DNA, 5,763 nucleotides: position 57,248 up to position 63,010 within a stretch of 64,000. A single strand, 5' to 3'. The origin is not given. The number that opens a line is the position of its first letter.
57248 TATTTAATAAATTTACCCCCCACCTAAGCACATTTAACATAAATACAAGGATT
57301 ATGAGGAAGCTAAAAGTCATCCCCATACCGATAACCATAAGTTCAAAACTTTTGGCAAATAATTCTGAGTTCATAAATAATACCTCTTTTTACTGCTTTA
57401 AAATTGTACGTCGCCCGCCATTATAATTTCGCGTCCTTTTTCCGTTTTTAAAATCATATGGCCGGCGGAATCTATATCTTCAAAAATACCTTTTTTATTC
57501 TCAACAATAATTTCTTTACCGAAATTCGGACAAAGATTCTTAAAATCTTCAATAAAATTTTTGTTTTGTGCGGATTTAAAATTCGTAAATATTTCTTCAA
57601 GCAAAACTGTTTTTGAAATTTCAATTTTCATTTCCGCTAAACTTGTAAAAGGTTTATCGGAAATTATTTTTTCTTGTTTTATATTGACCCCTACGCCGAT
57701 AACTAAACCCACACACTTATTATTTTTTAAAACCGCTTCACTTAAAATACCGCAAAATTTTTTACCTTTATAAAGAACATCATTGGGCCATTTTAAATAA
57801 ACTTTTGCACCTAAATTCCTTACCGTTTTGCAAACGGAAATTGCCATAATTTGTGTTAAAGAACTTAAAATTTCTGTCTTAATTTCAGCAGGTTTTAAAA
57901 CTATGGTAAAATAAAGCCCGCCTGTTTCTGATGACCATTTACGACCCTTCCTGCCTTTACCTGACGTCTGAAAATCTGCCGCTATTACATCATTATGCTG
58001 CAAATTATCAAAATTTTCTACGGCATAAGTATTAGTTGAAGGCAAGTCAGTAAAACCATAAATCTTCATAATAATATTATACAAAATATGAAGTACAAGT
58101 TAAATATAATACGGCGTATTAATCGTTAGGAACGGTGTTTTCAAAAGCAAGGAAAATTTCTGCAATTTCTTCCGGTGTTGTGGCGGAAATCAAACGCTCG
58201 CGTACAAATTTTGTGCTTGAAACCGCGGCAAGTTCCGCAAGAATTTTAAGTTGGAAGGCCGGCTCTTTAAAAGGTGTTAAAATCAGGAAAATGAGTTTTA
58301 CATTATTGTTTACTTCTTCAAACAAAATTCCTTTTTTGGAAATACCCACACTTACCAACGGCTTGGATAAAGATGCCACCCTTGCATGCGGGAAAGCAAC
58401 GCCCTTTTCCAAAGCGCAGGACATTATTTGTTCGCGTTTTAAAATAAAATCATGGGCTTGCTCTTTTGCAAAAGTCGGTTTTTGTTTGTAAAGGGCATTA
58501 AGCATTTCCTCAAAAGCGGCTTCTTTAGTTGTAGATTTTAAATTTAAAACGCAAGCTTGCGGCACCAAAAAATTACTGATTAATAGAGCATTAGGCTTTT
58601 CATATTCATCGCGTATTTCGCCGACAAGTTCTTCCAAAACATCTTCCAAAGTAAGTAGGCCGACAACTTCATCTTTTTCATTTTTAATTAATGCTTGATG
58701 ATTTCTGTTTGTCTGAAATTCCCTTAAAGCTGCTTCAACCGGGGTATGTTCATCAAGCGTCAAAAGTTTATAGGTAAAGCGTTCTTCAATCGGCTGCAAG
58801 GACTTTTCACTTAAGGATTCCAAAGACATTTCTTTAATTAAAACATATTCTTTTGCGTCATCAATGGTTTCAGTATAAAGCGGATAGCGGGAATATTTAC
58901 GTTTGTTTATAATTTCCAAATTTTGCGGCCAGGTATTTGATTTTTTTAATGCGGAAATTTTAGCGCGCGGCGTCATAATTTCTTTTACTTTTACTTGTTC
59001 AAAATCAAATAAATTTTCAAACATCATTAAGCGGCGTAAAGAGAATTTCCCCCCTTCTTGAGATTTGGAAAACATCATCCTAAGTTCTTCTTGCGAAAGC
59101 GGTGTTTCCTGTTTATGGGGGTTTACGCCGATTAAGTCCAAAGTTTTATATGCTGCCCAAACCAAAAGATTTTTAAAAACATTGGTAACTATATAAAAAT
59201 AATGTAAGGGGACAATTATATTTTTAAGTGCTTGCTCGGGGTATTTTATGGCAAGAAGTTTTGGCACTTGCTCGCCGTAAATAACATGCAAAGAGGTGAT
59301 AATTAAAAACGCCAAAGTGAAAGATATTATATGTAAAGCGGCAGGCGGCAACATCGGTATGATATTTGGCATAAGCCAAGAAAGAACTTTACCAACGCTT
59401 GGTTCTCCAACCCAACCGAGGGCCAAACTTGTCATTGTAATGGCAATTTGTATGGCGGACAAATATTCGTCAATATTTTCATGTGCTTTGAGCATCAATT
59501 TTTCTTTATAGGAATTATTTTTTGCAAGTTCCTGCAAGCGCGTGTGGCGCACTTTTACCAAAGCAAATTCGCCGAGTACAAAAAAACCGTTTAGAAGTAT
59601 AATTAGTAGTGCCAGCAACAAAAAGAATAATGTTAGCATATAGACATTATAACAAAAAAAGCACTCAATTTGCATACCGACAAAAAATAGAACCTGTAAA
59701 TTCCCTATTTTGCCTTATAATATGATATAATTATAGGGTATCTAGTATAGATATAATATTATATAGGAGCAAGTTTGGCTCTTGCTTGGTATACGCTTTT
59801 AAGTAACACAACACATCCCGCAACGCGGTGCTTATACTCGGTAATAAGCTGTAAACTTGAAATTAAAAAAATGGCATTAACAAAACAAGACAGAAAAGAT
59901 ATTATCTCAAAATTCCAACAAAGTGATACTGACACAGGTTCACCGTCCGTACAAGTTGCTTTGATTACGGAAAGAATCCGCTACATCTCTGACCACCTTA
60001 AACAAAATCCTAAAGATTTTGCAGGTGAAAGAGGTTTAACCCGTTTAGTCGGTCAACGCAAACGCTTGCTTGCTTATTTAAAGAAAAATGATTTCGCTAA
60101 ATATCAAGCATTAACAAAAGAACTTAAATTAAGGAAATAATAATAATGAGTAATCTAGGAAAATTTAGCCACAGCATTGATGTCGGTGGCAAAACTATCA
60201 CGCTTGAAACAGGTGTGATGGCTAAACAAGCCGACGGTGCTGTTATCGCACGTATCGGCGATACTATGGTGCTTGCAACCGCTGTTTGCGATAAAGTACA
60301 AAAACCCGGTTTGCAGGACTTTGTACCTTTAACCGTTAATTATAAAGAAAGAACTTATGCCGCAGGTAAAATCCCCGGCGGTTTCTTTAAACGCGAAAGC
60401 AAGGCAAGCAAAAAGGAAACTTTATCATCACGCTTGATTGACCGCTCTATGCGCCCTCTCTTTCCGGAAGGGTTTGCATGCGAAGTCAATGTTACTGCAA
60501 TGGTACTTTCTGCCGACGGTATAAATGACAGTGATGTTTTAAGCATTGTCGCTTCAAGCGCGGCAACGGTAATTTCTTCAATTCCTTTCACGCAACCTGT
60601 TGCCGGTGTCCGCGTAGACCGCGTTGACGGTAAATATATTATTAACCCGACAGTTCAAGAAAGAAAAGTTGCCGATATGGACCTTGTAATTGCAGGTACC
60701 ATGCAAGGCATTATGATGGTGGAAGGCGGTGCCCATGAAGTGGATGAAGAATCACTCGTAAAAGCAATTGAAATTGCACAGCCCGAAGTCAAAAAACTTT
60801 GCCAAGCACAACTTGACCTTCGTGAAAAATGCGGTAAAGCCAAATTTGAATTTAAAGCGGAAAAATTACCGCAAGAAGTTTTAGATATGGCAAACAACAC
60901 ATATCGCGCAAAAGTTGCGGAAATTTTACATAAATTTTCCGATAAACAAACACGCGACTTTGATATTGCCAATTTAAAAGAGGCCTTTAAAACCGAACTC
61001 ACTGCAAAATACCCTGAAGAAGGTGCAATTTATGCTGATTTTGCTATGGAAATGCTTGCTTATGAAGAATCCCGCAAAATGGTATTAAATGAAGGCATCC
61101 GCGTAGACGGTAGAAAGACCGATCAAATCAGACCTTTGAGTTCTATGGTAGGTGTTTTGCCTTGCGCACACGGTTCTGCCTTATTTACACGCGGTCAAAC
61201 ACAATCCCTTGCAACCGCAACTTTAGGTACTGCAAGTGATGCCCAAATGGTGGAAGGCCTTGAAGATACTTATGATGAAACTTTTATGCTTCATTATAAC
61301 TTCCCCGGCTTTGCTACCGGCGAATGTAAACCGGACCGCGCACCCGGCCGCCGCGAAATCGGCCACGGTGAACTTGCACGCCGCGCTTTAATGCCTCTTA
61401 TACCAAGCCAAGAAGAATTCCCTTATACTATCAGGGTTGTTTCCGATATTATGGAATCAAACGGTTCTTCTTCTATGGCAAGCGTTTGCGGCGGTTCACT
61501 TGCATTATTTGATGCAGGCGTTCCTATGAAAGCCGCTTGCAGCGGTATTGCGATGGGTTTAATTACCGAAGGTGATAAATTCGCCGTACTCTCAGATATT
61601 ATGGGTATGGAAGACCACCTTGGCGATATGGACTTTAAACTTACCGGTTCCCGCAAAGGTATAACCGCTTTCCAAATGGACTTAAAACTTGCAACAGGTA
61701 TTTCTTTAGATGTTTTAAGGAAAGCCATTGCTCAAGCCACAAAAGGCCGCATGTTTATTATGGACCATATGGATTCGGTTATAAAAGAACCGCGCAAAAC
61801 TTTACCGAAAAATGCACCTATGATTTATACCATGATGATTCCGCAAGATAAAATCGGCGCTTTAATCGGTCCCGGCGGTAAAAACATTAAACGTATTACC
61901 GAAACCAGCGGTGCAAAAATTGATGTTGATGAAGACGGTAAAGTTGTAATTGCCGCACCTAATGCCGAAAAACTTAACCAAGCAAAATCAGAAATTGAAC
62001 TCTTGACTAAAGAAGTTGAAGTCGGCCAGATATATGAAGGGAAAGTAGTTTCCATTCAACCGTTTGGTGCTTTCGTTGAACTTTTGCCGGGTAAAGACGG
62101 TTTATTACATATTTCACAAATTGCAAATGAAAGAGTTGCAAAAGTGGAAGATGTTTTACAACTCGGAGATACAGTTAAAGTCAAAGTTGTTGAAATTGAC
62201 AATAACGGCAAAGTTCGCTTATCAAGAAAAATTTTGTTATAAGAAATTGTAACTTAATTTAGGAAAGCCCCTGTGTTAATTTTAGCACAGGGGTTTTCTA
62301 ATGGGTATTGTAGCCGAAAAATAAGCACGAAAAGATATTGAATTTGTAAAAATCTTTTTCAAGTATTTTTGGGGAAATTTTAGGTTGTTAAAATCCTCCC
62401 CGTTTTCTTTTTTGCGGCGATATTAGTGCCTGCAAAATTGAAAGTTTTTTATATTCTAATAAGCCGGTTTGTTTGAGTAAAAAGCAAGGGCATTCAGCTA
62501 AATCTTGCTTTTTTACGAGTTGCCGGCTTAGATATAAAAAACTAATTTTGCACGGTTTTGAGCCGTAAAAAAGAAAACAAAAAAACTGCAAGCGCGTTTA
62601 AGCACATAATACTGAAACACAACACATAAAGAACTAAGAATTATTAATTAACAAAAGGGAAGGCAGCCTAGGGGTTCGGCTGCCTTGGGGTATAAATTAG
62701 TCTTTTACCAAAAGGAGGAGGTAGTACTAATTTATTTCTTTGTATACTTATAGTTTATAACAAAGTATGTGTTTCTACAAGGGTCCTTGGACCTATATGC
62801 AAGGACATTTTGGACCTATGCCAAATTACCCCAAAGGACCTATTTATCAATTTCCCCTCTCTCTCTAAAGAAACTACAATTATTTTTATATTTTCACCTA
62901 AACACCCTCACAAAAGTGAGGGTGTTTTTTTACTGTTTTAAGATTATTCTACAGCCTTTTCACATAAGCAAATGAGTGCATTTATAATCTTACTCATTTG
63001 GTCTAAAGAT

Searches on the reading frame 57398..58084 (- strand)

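Call 33: search_protein_families(library=pfam, proteins=[window:57398-58084:-], max_evalue=0.001)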
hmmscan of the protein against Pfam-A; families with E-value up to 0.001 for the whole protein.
window:57398-58084:- (228 aa): 2 families
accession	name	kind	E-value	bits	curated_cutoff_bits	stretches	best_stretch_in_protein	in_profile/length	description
PF03099.24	BPL_LplA_LipB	-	1.4e-22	80.5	21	1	15-134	6-133/133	Biotin/lipoate A/B protein ligase family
PF02237.23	BPL_C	-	7e-07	29.5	21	1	196-228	14-47/48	Biotin protein ligase C terminal domain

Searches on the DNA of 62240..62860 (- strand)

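Call 27: search_rna_families(source=window, start=62240, end=62860, threshold=evalue, max_evalue=10)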
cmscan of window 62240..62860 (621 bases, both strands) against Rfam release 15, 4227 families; matches with E-value up to 10: 17.
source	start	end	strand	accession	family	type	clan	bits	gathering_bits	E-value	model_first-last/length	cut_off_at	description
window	62240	62308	+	RF00557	L10_leader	Cis-reg; leader;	-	23.7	44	0.11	71-138/138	5'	Ribosomal protein L10 leader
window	62400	62533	+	RF02705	B_rapa_snoR775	Gene; snRNA; snoRNA; HACA-box;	-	20.1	64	2.8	1-127/127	no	Brassica rapa small nucleolar RNA 775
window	62240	62369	+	RF02744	Rev39_5p_UTR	Cis-reg;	-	19.9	88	0.001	172-300/300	5'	Soft rot Enterobacteriaceae Rev 39 5'UTR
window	62466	62611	+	RF02792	sRNA162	Gene; antisense;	-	19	78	0.62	1-190/190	no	Archaeal Small RNA 162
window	62240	62302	+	RF02371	PyrG_leader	Cis-reg; leader;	-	18.7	65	8.5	12-78/78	5'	PyrG leader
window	62402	62578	+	RF04174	MIR4208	Gene; miRNA;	-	17.9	140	5.5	23-167/191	no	MIR4208 microRNA precursor family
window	62240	62301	+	RF00515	PyrR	Cis-reg;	-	17.9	54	7.3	56-115/115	5'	PyrR binding site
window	62271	62397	+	RF01632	ceN42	Gene; snRNA; snoRNA; HACA-box;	-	17.5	42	2.9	1-130/130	no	Caenorhabditis snoRNA ceN42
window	62448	62502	-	RF04318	idnO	Cis-reg;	-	16.6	100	6.7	1-206/206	no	idnO ncRNA motif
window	62403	62447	+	RF01479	rli48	Gene; sRNA;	-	16.3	100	5.4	63-111/149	no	Listeria sRNA rli48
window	62324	62435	+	RF01471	rliB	Gene; sRNA;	-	16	40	0.85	1-360/360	no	Listeria sRNA rliB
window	62395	62450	-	RF01098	RF_site9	Cis-reg; frameshift_element;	-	15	70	7.9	1-50/50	no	Gag/pro ribosomal frameshift site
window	62344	62406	+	RF01247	snR32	Gene; snRNA; snoRNA; HACA-box;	-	14.6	45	9.8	33-93/191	no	Small nucleolar RNA snR32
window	62431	62552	+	RF04207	MIR5048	Gene; miRNA;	-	11.4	160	3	1-356/356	no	MIR5048 microRNA precursor family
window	62346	62453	+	RF02189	ST7-OT4_3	Gene; lncRNA;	-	10.1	50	6.6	195-302/302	no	ST7 overlapping transcript 4 conserved region 3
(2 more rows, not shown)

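Call 67: build_rna_model(alignment_id=A3)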
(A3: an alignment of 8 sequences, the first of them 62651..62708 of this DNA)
Model R1 built from alignment A3 (8 sequences, 69 columns); structure: RNAalifold consensus.
model positions 57; base pairs 10; branch points 0; effective number of sequences 7.12; information 0.977 bits per position. Calibrated on 0.2 Mb of random sequence (short: E-values are rough).
structure used (alignment columns):
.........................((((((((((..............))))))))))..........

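Call 68: search_with_rna_model(model_id=R1, sources=[window, L001, L002, L003, L004, L006, L008, L009, L010, L011, L013, L014, L015, L016, L017, L019, L020, L021, L022, L023, L024, L025, L026, L027, L029, L030, L032, L033, L034, L035, L036, L039, L040, L041, L043, L044, L046, L047, L048, L049, L050, L051, L052, L053, L054, L055, L056, L057, L058, L059, L060, L061, L062, L077, L090, L095, L107, L108, L109, L110, L111], max_evalue=1)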
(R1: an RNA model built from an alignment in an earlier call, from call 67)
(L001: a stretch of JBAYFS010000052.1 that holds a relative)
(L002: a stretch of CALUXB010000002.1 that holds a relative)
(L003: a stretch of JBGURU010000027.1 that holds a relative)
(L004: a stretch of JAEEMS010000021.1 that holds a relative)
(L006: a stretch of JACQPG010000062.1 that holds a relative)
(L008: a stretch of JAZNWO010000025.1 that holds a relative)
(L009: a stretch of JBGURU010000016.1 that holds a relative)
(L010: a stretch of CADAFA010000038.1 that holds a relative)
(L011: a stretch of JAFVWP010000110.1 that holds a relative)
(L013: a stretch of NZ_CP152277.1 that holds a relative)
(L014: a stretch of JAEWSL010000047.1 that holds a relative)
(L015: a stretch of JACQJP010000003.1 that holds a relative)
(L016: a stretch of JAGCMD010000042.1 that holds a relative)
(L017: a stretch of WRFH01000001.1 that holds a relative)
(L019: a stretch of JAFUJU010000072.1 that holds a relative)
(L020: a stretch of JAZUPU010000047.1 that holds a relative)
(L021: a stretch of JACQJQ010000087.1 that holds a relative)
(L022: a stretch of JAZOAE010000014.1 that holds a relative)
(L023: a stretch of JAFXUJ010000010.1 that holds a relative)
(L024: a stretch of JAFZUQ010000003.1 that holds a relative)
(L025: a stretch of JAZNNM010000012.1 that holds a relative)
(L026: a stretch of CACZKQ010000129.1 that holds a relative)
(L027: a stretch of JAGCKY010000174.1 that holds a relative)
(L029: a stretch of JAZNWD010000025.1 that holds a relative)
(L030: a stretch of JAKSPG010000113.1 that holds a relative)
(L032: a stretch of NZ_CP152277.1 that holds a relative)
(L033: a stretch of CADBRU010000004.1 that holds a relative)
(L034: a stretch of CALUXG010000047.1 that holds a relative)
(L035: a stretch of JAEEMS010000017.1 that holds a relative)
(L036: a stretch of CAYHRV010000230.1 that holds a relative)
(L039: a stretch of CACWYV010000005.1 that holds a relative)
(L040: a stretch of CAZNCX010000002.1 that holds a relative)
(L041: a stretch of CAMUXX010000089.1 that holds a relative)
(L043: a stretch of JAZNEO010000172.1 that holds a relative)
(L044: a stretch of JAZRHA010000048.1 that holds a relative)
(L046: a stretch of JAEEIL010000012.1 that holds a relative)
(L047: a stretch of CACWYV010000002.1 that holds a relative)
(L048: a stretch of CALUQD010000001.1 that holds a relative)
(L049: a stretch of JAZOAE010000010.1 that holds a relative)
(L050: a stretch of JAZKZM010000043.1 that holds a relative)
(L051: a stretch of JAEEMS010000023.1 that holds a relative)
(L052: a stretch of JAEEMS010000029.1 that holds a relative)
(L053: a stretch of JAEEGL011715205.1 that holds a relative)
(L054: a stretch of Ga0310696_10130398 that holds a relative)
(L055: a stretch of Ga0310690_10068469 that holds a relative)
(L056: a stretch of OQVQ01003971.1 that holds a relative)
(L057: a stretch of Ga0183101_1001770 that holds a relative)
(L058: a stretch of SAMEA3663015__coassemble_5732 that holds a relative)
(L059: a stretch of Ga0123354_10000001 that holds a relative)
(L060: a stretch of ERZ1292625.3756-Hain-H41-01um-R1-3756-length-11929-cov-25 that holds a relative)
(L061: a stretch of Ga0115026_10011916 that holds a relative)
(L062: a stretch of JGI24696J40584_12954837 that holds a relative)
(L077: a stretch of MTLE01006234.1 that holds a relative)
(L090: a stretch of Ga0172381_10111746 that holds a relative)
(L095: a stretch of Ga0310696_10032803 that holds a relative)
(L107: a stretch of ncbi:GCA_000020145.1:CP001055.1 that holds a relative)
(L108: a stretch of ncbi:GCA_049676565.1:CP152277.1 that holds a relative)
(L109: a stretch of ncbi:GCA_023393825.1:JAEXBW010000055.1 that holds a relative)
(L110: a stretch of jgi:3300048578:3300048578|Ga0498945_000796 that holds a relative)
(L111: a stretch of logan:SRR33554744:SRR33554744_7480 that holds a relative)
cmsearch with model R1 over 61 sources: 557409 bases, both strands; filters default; matches with E-value up to 1: 10.
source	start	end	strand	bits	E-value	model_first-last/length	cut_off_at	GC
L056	1858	1914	+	73.9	1e-16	1-57/57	no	0.46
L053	12810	12859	-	69.1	1.9e-15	1-57/57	no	0.5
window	62651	62706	-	68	3.8e-15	1-57/57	no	0.48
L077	3988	4047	+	67.5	5.1e-15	1-57/57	no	0.52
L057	3770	3820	+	65.6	1.6e-14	1-57/57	no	0.47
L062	916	974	+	64.6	2.9e-14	1-57/57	no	0.51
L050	399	457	+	61.6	1.9e-13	1-57/57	no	0.46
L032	4166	4229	+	45.7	3e-09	1-57/57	no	0.41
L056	1878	1905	-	15.4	0.32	21-48/57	no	0.57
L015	3287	3324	-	13.9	0.81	1-57/57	no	0.39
